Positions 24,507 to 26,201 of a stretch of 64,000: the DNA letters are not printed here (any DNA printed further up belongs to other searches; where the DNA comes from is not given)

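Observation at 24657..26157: A nucleotidyltransferase-fold protein with a DUF1488-like C-terminus behind two AT-rich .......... palindromes, next to dps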

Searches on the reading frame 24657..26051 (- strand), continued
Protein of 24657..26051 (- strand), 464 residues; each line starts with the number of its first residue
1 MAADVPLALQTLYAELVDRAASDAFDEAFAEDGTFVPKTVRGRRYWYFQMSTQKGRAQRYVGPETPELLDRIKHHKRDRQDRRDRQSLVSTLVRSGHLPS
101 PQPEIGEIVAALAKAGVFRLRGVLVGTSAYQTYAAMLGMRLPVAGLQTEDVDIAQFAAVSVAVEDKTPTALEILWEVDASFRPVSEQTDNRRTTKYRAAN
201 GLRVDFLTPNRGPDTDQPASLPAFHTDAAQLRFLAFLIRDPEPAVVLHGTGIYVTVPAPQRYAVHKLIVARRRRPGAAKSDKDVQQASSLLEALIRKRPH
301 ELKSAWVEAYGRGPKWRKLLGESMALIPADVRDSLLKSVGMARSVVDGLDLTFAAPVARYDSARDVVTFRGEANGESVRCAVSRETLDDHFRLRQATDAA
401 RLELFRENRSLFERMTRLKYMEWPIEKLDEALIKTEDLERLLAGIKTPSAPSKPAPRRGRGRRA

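Call 17: search_solved_structures(query=A1, max_evalue=10, show_alignments=2)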
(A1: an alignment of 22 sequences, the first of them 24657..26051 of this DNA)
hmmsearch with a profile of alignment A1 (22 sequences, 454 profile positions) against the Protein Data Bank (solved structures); distinct sequences matched with E-value up to 10: 9.
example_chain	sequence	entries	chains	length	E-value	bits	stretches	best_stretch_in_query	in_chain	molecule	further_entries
2gpi_A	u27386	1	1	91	0.12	14.3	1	357-417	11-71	conserved hypothetical protein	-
1xxi_B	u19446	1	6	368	0.13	14.1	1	283-328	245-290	DNA polymerase III subunit gamma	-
9oyl_B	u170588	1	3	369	0.13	14.1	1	283-328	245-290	DNA polymerase III subunit tau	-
1jr3_A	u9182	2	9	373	0.14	14.1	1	283-328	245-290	DNA polymerase III subunit gamma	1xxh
3glh_B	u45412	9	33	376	0.14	14.1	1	283-328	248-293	DNA polymerase III subunit tau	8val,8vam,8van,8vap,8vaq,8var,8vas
3glf_B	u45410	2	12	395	0.15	13.9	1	283-328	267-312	DNA polymerase III subunit tau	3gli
3glg_B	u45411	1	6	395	0.15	13.9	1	283-328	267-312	DNA polymerase III subunit tau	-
8giy_B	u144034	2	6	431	0.17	13.7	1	283-328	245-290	DNA polymerase III subunit tau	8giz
1cja_A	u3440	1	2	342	0.98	11.2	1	165-220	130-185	PROTEIN (ACTIN-FRAGMIN KINASE)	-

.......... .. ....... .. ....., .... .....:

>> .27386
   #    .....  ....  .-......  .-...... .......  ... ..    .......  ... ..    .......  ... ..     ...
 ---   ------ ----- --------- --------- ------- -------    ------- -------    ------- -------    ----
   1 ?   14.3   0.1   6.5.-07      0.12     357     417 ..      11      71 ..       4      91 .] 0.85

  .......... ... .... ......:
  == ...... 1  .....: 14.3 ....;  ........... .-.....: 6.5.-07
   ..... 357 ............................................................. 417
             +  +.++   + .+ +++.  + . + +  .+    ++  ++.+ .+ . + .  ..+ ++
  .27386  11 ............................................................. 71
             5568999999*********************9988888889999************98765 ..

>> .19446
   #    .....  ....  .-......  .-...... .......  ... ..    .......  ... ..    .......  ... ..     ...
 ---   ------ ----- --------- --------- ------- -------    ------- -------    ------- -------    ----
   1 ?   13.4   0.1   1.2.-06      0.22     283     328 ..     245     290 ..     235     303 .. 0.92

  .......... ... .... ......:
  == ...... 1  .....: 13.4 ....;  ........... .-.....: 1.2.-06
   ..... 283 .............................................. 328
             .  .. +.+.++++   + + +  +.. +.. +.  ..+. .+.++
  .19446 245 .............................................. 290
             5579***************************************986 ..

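Call 29: predict_structure(alignment_id=A2)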
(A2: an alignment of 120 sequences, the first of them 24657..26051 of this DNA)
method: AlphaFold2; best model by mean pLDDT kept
length: 464 residues; sequences in the alignment: 120
mean_pLDDT: 88.9   pTM: 0.88
mean pLDDT of the five models: 88.9, 88.6, 88.1, 87.5, 87.1
residues with pLDDT >= 90: 347; 70-90: 72; 50-70: 28; < 50: 17
segments of 3 or more residues with pLDDT < 50: 449-464
pLDDT, mean of each block of 10 residues (from residue 1): 85 95 92 92 91 85 92 81 88 93 96 95 95 94 78 85 78 96 72 86 95 88 91 95 96 98 95 70 92 96 98 95 94 97 96 88 95 92 94 89 94 96 93 95 75 39 35
secondary structure, 60 per line:
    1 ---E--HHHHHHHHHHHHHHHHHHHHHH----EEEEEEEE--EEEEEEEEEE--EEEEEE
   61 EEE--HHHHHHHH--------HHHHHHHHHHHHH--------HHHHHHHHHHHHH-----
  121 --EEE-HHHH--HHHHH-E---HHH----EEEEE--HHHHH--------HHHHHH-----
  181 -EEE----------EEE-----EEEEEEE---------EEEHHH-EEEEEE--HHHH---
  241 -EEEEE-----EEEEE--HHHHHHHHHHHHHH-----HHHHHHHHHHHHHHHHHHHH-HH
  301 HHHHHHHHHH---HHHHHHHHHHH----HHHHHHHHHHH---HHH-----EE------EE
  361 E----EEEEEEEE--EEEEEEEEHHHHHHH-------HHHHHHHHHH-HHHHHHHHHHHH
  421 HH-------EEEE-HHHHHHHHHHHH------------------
elements in order: H7-28 E33-40 E43-52 E55-63 H66-73 H82-94 H103-115 E123-125 H127-130 H133-137 E150-154 H157-161 H170-175 E182-184 E195-197 E203-209 E219-221 E226-231 H234-237 E242-246 E252-256 H259-272 H278-297 H299-310 H314-324 H329-339 E359-361 E366-373 E376-383 H384-390 H398-407 H409-422 E430-433 H435-446

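Call 35: search_protein_representatives(protein=window:24657-26051:-)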
Query: 464 residues. Proteins with E-value up to 0.001 (for the whole library): 2142; up to 1e-10: 1159; up to 1e-30: 395. The best 150 are listed.
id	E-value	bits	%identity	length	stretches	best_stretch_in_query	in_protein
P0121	3.0e-162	557.0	59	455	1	7-445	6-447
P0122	5.7e-146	503.4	52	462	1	5-462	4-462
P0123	2.1e-133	462.0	54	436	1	9-435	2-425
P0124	6.0e-128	444.0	51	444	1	4-441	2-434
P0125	4.9e-119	414.6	47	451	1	5-445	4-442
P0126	7.1e-118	410.8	57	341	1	7-340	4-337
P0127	1.2e-113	396.8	48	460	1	2-450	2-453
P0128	1.3e-113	396.7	56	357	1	116-446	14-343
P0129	3.1e-112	392.2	49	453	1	1-439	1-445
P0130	7.7e-100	351.4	42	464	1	4-447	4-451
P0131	7.2e-94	331.7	50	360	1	1-337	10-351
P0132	4.2e-90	319.3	51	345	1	9-336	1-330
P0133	7.9e-88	311.8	49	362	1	6-336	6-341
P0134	1.7e-86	307.4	50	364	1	1-333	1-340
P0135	8.2e-86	305.1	49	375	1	4-337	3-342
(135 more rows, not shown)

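Call 36: search_dna_similar(query=window:24657-26051:-, collection=plasmids, mode=protein, max_rows=40, rows=spread)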
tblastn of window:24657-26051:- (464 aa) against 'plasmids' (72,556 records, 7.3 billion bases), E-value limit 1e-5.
Records with a match: 461; places in all: 540; records where one place covers at least 80% of the query: 3.
Best place of each record, by identity: <60% 461.
By first word of the organism name: Rhizobium 138; Sinorhizobium 84; Pseudosulfitobacter 46; Agrobacterium 35; Paracoccus 28; Ensifer 12; Cereibacter 12; Phaeobacter 10; Phyllobacterium 9; Leisingera 9; and 40 more.
By predicted mobility (MOB-suite, as given by PLSDB): conjugative 217; non-mobilizable 207; mobilizable 37.
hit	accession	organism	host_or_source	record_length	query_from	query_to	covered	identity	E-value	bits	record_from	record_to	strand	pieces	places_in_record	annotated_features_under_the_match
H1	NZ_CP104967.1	Phyllobacterium sp. A18/5-2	Vicia costata,cell culture,root nodule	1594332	10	387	81%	45.2%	6e-63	268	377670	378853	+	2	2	none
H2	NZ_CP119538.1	Agrobacterium fabrum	-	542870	5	354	75%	45.0%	7e-71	251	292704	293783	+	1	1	GSU2403 family nucleotidyltransferase fold protein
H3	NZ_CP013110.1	Sinorhizobium americanum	Vachellia farnesiana,cell culture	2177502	1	335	72%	46.5%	5e-71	251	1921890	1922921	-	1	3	record has no annotation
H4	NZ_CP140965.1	Sinorhizobium medicae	Medicago lupulina,whole organism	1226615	1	335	72%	45.6%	9e-63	228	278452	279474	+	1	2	record has no annotation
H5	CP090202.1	Rhizobium leguminosarum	Trifolium ambiguum,Cell culture,nodule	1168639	5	329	70%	47.0%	3e-70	249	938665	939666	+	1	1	hypothetical protein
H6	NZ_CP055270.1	Agrobacterium vitis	Vitis vinifera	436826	5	329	70%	46.7%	3e-70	249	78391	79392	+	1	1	GSU2403 family nucleotidyltransferase fold protein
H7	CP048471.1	Agrobacterium tumefaciens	walnut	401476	5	340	72%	44.8%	4e-70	249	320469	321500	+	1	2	hypothetical protein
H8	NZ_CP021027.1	Rhizobium sp. TAL182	Phaseolus vulgaris,cell culture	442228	5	329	70%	46.1%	8e-69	245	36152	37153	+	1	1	GSU2403 family nucleotidyltransferase fold protein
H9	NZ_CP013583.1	Rhizobium phaseoli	Phaseolus vulgaris,Whole ...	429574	5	329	70%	46.1%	3e-68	243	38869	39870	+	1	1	GSU2403 family nucleotidyltransferase fold protein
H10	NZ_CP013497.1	Rhizobium sp. N621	Phaseolus vulgaris,Whole ...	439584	5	329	70%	46.1%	3e-68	243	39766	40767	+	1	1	GSU2403 family nucleotidyltransferase fold protein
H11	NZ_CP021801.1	Sinorhizobium meliloti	Medicago sativa,Single Cell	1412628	1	335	72%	44.5%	8e-54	238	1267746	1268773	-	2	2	none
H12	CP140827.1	Rhizobium beringeri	Trifolium pratense,whole organism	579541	5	330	70%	45.7%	2e-68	244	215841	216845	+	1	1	GSU2403 family nucleotidyltransferase fold protein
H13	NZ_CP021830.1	Sinorhizobium meliloti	Medicago truncatula,Single Cell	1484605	1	335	72%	44.2%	1e-51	230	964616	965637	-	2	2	record has no annotation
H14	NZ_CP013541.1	Rhizobium phaseoli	Phaseolus vulgaris,Whole ...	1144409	5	329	70%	45.5%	4e-68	243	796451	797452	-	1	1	record has no annotation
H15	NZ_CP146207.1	Sinorhizobium meliloti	-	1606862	1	335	72%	43.9%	3e-51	229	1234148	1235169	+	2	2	none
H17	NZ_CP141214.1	Sinorhizobium meliloti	alfalfa,Isolate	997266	4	341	73%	43.2%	9e-67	239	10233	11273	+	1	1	GSU2403 family nucleotidyltransferase fold protein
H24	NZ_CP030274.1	Cereibacter sphaeroides 2.4.1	cell culture,laboratory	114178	33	340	66%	38.3%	3e-43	170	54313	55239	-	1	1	GSU2403 family nucleotidyltransferase fold protein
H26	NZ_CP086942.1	Pseudosulfitobacter pseudonitzschiae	Skeletonema costatum,The surface ...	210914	45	328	61%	40.3%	3e-44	173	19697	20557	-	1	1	GSU2403 family nucleotidyltransferase fold protein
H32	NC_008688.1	Paracoccus denitrificans PD1222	-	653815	38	335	64%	35.7%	6e-37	152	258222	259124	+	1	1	GSU2403 family nucleotidyltransferase fold protein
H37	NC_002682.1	Mesorhizobium japonicum MAFF 303099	-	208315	106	328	48%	38.8%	2e-31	135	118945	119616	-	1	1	GSU2403 family nucleotidyltransferase fold protein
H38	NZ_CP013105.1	Paraburkholderia caribensis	-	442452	109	306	43%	32.0%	1e-11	75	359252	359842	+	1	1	GSU2403 family nucleotidyltransferase fold protein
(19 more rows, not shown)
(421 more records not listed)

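Call 41: get_annotated_region(hit=H2, flank=4000)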
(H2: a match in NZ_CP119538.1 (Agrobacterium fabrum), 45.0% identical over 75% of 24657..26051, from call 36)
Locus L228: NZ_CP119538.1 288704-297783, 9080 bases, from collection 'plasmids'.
description: Agrobacterium fabrum strain 1D1487 plasmid pAt1D1487, complete sequence
organism: Agrobacterium fabrum (NCBI taxid 1176649)
taxonomy: Bacteria; Pseudomonadota; Alphaproteobacteria; Hyphomicrobiales; Rhizobiaceae; Agrobacterium; Agrobacterium fabrum
host: -; source: -; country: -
typing (MOB-suite, as given by PLSDB): conjugative; relaxase MOBQ; mating-pair formation MPF_T
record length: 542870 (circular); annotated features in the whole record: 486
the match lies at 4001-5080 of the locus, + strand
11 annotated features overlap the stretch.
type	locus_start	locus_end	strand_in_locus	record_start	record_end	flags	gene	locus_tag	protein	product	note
CDS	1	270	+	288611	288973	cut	-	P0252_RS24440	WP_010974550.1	DUF3817 domain-containing protein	-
CDS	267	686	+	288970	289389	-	-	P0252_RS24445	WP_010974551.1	CopD family protein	-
CDS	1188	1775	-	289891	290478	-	-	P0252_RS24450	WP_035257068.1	TetR/AcrR family transcriptional regulator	GO:0006355 - regulation of DNA-templated transcription [Evidence IEA]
CDS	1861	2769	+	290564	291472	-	-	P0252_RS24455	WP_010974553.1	alpha/beta hydrolase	-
CDS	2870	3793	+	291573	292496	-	-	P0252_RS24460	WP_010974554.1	alpha/beta hydrolase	-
CDS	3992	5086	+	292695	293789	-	-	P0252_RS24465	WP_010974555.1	GSU2403 family nucleotidyltransferase fold protein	-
CDS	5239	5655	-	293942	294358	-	-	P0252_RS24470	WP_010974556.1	PIN domain-containing protein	-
CDS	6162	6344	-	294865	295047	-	-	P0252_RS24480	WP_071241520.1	hypothetical protein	-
CDS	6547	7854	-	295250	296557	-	-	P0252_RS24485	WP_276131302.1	aspartate aminotransferase family protein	-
CDS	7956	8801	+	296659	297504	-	-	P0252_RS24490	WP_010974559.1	LysR substrate-binding domain-containing protein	-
CDS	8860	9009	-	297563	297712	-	-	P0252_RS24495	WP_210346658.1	hypothetical protein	-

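Call 42: get_annotated_region(hit=H24, flank=4000)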
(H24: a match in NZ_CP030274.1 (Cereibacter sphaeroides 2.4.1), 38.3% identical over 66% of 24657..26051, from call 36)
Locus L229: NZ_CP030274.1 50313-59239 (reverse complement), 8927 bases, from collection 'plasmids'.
description: Cereibacter sphaeroides 2.4.1 plasmid pB, complete sequence
organism: Cereibacter sphaeroides 2.4.1 (NCBI taxid 272943)
taxonomy: Bacteria; Pseudomonadota; Alphaproteobacteria; Rhodobacterales; Paracoccaceae; Cereibacter; Cereibacter sphaeroides; Cereibacter sphaeroides 2.4.1
host: -; source: cell culture,laboratory; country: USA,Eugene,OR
typing (MOB-suite, as given by PLSDB): non-mobilizable
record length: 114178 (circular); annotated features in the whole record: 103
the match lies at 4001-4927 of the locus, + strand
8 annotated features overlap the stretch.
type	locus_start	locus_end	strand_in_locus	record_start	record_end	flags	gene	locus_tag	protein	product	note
CDS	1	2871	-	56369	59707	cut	-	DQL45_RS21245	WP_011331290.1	M10 family metallopeptidase C-terminal domain-containing protein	-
CDS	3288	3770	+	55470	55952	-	-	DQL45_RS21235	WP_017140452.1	YetF domain-containing protein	-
CDS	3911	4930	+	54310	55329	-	-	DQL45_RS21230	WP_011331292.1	GSU2403 family nucleotidyltransferase fold protein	-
CDS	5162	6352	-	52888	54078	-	-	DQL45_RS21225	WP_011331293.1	PHB depolymerase family esterase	-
CDS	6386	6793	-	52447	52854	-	-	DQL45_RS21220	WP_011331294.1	CopG family transcriptional regulator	-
CDS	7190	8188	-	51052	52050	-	-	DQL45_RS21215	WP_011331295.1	NAD-dependent epimerase/dehydratase family protein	-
CDS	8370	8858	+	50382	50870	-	-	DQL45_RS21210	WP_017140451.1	hypothetical protein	-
CDS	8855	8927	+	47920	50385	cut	-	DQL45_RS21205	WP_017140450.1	rhamnan synthesis F family protein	-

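Call 55: search_protein_families(library=padloc, proteins=[window:24657-26051:-], max_evalue=1)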
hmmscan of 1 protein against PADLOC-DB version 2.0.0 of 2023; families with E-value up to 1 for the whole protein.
window:24657-26051:- (464 aa): 0 families

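Call 56: search_protein_families(library=phrogs, proteins=[window:24657-26051:-], max_evalue=1)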
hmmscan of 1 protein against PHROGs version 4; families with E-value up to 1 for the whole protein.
window:24657-26051:- (464 aa): 0 families

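Call 57: get_annotated_region(hit=H5, flank=1500)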
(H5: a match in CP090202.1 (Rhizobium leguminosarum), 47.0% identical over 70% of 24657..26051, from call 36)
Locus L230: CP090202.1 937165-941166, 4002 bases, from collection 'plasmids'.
description: Rhizobium leguminosarum strain Ta6k plasmid pRL12, complete sequence
organism: Rhizobium leguminosarum (NCBI taxid 384)
taxonomy: Bacteria; Pseudomonadota; Alphaproteobacteria; Hyphomicrobiales; Rhizobiaceae; Rhizobium; Rhizobium leguminosarum
host: -; source: Trifolium ambiguum,Cell culture,nodule; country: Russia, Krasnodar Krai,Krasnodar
typing (MOB-suite, as given by PLSDB): conjugative; relaxase MOBQ,MOBQ; mating-pair formation MPF_T
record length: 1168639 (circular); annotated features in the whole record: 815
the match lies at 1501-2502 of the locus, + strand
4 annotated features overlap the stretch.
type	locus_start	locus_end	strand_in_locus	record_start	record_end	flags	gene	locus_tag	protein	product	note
CDS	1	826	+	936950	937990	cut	-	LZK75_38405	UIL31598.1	glycerol-3-phosphate dehydrogenase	-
CDS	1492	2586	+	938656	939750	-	-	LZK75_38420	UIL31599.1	hypothetical protein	-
CDS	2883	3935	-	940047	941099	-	rsgA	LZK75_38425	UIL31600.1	ribosome small subunit-dependent GTPase A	-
CDS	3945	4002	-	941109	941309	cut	-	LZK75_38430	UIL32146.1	hypothetical protein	-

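Call 58: get_annotated_region(hit=H17, flank=1500)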
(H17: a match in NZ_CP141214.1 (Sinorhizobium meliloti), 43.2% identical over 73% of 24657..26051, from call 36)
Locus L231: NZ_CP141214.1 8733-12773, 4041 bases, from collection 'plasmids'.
description: Sinorhizobium meliloti strain LMB1 plasmid pB, complete sequence
organism: Sinorhizobium meliloti (NCBI taxid 382)
taxonomy: Bacteria; Pseudomonadota; Alphaproteobacteria; Hyphomicrobiales; Rhizobiaceae; Sinorhizobium; Sinorhizobium meliloti
host: -; source: alfalfa,Isolate; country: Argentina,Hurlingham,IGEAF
typing (MOB-suite, as given by PLSDB): conjugative; relaxase MOBQ; mating-pair formation MPF_T
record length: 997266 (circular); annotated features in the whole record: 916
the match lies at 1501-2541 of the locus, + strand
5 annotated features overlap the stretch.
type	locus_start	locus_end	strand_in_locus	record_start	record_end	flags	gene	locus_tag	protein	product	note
CDS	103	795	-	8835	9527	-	-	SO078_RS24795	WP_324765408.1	IS3 family transposase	-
CDS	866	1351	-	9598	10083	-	-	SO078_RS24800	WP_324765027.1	helix-turn-helix domain-containing protein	-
CDS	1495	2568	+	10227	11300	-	-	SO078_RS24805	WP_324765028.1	GSU2403 family nucleotidyltransferase fold protein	-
CDS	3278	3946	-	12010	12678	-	-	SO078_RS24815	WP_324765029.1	L,D-transpeptidase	GO:0018104 - peptidoglycan-protein cross-linking [Evidence IEA]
CDS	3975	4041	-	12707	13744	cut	-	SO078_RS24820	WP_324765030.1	EscU/YscU/HrcU family type III secretion system export apparatus switch protein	GO:0009306 - protein secretion [Evidence IEA]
